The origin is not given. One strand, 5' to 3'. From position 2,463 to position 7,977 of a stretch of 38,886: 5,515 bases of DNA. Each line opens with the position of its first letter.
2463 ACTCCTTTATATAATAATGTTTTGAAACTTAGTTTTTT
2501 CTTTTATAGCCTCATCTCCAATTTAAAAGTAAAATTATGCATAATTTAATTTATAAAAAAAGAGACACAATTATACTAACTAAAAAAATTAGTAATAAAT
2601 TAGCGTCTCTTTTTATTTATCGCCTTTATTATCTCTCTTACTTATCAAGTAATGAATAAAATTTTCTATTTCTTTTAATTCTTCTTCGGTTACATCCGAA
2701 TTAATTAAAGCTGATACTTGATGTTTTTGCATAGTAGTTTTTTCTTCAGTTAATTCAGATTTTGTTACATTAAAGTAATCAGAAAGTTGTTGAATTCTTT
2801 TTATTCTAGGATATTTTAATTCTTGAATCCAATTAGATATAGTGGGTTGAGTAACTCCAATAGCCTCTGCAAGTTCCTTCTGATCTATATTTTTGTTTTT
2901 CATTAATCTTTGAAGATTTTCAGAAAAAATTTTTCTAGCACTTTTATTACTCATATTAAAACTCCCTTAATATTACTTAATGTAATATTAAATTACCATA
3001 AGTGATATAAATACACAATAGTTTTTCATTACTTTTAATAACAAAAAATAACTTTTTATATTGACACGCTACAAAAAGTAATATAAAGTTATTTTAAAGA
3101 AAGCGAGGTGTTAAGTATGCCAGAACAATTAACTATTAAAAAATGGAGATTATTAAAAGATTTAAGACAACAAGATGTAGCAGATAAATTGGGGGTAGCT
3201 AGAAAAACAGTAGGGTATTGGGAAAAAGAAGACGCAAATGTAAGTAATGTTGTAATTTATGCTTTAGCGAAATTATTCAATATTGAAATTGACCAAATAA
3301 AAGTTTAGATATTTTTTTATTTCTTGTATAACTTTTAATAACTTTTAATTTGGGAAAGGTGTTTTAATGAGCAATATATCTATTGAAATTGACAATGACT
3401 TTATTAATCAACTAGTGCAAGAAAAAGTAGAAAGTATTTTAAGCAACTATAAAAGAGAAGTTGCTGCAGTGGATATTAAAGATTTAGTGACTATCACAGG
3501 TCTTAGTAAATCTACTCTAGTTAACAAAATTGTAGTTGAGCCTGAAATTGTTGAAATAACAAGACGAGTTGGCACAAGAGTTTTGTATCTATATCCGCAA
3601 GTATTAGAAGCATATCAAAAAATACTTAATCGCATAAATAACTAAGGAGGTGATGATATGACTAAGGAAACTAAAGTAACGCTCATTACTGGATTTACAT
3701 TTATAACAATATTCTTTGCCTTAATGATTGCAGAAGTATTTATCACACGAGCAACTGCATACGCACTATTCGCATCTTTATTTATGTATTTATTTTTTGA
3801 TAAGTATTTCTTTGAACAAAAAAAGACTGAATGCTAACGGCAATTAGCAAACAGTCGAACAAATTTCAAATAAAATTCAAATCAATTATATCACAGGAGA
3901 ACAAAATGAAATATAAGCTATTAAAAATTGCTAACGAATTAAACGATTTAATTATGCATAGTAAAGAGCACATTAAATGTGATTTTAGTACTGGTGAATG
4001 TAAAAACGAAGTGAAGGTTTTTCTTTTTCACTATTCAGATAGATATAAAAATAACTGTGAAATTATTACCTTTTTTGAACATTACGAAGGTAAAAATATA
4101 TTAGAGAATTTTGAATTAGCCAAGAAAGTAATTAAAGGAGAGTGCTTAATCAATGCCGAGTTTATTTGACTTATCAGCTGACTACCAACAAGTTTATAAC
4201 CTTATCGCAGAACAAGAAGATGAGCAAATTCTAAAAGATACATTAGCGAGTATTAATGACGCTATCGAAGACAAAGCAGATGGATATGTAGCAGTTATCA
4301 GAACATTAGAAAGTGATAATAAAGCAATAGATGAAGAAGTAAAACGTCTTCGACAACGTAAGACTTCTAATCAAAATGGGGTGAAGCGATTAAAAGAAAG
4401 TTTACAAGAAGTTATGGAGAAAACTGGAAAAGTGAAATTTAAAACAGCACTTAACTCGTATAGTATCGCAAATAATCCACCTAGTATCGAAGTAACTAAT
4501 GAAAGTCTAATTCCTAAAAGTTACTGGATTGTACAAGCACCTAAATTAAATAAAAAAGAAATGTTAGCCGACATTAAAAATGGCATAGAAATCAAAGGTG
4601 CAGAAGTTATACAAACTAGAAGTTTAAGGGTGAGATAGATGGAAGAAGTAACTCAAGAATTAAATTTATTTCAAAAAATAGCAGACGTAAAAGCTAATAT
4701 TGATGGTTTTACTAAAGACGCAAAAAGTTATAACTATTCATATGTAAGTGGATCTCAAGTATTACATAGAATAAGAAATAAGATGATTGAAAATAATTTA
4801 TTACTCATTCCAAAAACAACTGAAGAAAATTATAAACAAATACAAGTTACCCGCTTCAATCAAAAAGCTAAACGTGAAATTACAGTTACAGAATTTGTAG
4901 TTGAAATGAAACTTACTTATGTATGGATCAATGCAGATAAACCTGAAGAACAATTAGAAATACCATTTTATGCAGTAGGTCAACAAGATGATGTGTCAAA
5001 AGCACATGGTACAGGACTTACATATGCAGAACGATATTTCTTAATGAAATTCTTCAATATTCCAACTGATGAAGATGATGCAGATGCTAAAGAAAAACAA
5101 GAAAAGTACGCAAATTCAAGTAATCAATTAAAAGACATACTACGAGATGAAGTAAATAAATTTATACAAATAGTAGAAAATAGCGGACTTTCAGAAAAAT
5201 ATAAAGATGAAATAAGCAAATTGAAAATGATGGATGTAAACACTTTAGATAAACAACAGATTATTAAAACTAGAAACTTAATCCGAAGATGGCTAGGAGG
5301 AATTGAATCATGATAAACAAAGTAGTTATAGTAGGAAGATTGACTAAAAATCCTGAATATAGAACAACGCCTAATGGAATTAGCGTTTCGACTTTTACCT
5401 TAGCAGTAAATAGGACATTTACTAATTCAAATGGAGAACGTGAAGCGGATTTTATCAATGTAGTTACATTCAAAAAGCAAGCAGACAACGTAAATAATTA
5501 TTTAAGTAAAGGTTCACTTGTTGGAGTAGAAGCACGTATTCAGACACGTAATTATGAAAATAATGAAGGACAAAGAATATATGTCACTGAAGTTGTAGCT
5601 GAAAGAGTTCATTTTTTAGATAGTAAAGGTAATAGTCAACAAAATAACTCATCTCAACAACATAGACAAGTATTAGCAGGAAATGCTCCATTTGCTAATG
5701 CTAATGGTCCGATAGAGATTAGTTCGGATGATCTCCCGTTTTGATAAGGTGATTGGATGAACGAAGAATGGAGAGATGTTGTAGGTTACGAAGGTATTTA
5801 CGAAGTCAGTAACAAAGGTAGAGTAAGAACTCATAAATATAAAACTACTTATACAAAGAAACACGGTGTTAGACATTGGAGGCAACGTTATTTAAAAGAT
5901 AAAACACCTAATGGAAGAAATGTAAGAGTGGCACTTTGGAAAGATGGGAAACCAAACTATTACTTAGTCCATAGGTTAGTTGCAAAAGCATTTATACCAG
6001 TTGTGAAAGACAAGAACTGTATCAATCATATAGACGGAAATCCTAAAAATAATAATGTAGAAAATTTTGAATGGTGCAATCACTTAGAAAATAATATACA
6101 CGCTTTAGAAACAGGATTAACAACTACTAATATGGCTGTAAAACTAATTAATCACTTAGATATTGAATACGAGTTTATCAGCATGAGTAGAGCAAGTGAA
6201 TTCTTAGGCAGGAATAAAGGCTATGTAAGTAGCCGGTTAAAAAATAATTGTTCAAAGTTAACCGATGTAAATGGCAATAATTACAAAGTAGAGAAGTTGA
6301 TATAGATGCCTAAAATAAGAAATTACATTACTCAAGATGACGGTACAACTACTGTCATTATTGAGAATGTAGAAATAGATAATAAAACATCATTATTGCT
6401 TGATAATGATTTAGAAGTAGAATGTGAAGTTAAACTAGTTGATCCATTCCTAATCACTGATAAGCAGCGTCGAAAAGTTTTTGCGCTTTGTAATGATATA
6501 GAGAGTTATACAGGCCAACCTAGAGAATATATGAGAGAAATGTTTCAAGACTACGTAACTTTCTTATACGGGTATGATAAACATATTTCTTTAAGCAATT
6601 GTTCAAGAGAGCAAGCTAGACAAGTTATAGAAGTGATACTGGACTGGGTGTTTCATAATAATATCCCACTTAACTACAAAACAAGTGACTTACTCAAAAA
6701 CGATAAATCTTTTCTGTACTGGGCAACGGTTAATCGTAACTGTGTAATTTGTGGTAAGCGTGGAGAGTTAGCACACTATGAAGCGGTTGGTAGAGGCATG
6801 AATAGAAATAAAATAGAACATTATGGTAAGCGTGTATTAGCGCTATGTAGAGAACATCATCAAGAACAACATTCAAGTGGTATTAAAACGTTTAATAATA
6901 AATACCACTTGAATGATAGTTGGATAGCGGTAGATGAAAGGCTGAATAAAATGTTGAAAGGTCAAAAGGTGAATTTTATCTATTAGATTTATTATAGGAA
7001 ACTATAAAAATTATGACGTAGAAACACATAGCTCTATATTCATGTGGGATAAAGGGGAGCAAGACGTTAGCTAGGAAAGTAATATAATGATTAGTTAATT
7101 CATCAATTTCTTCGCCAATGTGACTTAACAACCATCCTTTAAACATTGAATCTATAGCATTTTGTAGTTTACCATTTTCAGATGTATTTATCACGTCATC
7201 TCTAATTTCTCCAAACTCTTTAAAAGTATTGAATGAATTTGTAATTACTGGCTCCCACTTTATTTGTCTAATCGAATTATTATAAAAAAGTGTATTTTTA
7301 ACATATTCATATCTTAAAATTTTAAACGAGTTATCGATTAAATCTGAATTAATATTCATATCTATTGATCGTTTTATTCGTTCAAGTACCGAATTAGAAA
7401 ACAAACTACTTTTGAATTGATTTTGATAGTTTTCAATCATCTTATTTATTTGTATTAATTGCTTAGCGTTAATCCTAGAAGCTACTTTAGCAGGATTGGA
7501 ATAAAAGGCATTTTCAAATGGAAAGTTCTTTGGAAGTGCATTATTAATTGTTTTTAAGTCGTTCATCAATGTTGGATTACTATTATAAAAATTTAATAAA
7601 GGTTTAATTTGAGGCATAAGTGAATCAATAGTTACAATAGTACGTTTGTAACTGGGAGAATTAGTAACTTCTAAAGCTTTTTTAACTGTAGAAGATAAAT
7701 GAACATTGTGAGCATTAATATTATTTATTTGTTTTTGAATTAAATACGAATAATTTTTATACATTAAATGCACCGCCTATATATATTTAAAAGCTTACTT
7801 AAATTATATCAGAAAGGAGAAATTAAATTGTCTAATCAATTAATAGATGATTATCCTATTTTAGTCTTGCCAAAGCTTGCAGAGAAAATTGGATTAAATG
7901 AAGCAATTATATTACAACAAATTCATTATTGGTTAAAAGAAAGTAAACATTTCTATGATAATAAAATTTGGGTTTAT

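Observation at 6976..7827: Opposite-strand 262-aa gene embedded in the replication module, with a divergent promoter region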

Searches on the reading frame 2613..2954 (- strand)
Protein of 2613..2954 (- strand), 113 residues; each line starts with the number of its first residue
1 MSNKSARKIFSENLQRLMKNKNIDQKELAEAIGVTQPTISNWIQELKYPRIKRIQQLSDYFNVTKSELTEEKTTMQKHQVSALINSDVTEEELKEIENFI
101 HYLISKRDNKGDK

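Call 64: search_protein_families(library=pfam, proteins=[window:2613-2954:-], max_evalue=0.001)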
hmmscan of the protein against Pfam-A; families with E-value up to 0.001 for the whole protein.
window:2613-2954:- (113 aa): 14 families
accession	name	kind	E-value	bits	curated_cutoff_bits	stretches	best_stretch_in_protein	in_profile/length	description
PF01381.28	HTH_3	-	2.8e-13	50.1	23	1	14-68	1-55/55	Helix-turn-helix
PF13443.12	HTH_26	-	6.9e-12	45.9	22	1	13-68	1-57/63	Cro/C1-type HTH DNA-binding domain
PF15943.11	YdaS_toxin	-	1.2e-06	28.7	30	1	25-68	11-56/65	Bacterial toxin YdaS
PF12844.13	HTH_19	-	3.1e-06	27.4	30.2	1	12-68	2-58/64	Helix-turn-helix domain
PF17762.8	HTH_ParB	-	8.1e-06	26.4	22.6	1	12-49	10-47/102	ParB HTH domain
PF07022.19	Phage_CI_repr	-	8.9e-06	26.4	22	0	14-44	3-34/65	Bacteriophage CI repressor helix-turn-helix domain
PF01047.28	MarR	-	2.3e-05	24.6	24.6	1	14-46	9-41/59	MarR family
PF08279.18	HTH_11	-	2.9e-05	24.3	25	1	14-47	6-40/55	HTH domain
PF04967.18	HTH_10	-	3.5e-05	24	23.1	0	21-44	22-45/53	HTH DNA binding domain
PF13744.12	HTH_37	-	0.00013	22.2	27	0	4-41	13-50/80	Helix-turn-helix domain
PF13412.12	HTH_24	-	0.00033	20.6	21.9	1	14-46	9-41/48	Winged helix-turn-helix DNA-binding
PF12802.13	MarR_2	-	0.00038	21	27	0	17-46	14-44/61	MarR family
PF13560.12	HTH_31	-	0.00039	21.1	27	1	12-68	4-61/64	Helix-turn-helix domain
PF13545.12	HTH_Crp_2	-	0.00048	20.5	27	0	22-47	22-47/70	Crp-like helix-turn-helix domain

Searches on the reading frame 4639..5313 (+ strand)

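Call 64: search_protein_families(library=pfam, proteins=[window:4639-5313:+], max_evalue=0.001)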
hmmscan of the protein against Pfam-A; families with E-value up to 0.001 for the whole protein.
window:4639-5313:+ (224 aa): 1 family
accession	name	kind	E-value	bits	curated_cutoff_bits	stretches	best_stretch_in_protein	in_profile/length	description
PF04404.17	ERF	-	1.8e-17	64.1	25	1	12-167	3-143/153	ERF superfamily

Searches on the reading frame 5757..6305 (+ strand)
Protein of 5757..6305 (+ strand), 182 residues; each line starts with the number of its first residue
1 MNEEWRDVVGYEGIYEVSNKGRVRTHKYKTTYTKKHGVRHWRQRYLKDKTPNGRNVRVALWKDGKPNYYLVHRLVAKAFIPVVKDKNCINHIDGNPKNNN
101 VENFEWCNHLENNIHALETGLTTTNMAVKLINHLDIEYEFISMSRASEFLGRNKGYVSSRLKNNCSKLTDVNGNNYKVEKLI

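Call 3: search_protein_families(library=pfam, proteins=[window:5757-6305:+], max_evalue=1)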
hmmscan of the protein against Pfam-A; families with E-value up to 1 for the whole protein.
window:5757-6305:+ (182 aa): 2 families
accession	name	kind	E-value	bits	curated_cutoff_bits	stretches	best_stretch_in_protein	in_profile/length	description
PF07463.16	NUMOD4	-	1.1e-10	42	23.4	1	3-58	1-46/49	NUMOD4 motif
PF13392.12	HNH_3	-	4e-08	33.2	24.8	1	69-113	1-45/46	HNH endonuclease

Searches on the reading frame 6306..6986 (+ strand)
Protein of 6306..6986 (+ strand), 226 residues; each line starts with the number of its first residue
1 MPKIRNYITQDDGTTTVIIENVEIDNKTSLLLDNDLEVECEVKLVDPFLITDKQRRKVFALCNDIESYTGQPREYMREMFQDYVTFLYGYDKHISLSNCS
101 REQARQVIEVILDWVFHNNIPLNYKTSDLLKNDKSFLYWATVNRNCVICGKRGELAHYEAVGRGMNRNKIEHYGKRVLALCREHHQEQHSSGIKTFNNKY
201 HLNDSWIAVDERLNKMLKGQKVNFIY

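Call 3: search_protein_families(library=pfam, proteins=[window:6306-6986:+], max_evalue=1)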
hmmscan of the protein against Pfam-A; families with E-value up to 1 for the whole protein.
window:6306-6986:+ (226 aa): 2 families
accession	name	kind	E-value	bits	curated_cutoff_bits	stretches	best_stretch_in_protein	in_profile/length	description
PF16784.11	HNHc_6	-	5.2e-71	238.9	26.6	1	21-219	2-203/204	Putative HNHc nuclease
PF06147.18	DUF968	-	1.3e-05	25.7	27.8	1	133-200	89-153/171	Protein of unknown function (DUF968)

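Call 4: search_protein_families(library=phrogs, proteins=[window:6306-6986:+], max_evalue=0.1)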
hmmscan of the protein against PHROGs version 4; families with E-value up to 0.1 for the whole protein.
window:6306-6986:+ (226 aa): 9 families
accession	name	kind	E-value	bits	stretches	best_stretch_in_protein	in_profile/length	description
phrog_398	-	unknown function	2.7e-99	332.3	1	1-221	1-223/225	-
phrog_9093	-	unknown function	8.1e-42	142.5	1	1-96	1-96/97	-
phrog_17884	-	unknown function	5.8e-34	117.1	1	165-225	1-61/64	-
phrog_1588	-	unknown function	7.8e-08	33.2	1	130-210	24-109/132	-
phrog_7566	-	unknown function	2.3e-05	25.6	1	142-190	11-58/96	-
phrog_96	-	DNA, RNA and nucleotide metabolism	0.00039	20.8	1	135-200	251-313/334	HNH endonuclease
phrog_23141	-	unknown function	0.002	19.1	1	149-200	1-50/71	-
phrog_5200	-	DNA, RNA and nucleotide metabolism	0.059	14.3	1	139-201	36-96/154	HNH endonuclease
phrog_15198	-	unknown function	0.081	13.9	0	171-215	50-94/159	-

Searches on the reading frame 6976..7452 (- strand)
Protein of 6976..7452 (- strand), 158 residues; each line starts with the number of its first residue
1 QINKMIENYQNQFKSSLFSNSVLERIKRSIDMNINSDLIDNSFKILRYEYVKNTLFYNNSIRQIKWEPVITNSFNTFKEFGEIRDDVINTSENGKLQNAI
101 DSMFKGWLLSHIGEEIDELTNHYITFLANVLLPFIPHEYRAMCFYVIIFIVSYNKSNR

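Call 59: predict_structure(alignment_id=A5)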
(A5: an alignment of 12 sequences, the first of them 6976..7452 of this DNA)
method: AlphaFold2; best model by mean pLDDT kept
length: 158 residues; sequences in the alignment: 12
mean_pLDDT: 56.6   pTM: 0.27
mean pLDDT of the five models: 56.6, 53.3, 52.8, 50.8, 44.9
residues with pLDDT >= 90: 0; 70-90: 31; 50-70: 61; < 50: 66
segments of 3 or more residues with pLDDT < 50: 1-7, 10-14, 56-91, 93-98, 100-106
pLDDT, mean of each block of 10 residues (from residue 1): 47 58 75 72 76 52 40 38 39 47 49 55 64 67 70 57
secondary structure, 60 per line:
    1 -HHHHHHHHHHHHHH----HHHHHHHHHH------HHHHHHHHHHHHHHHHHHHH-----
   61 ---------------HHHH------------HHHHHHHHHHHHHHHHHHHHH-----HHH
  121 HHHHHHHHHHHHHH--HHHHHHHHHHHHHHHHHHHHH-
elements in order: H2-15 H20-29 H36-55 H76-79 H92-112 H118-134 H137-157

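Call 69: fold_search(model_id=the predicted structure, library=pdb)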
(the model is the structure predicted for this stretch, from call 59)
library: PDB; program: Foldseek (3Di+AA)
matches with E <= 10: 3; with E <= 0.001: 0
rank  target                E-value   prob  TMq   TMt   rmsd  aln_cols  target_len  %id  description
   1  9evs_X                3.4e+00  0.04  0.20  0.16  25.8       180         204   12  Structure of the flowering plant mitoribosome with P-site tRNA (released 2025-09-03)
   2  6fde                  3.9e+00  0.20  0.18  0.41  10.9        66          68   12  Crystal Structure of the HHD2 Domain of Whirlin : 3-helix conformation (released 2018-08-08)
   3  6jcy_F                7.9e+00  0.02  0.20  0.19  24.1       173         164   10  Mycobacterium tuberculosis RNA polymerase transcription initiation open complex with a chimeric ECF sigma factor sigH/ (released 2019-05-29)

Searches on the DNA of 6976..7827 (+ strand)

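Call 6: search_dna_similar(query=window:6976-7827:+, collection=phages, mode=near, max_rows=30)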
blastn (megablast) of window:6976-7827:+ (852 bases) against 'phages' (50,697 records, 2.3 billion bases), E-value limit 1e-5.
No match.
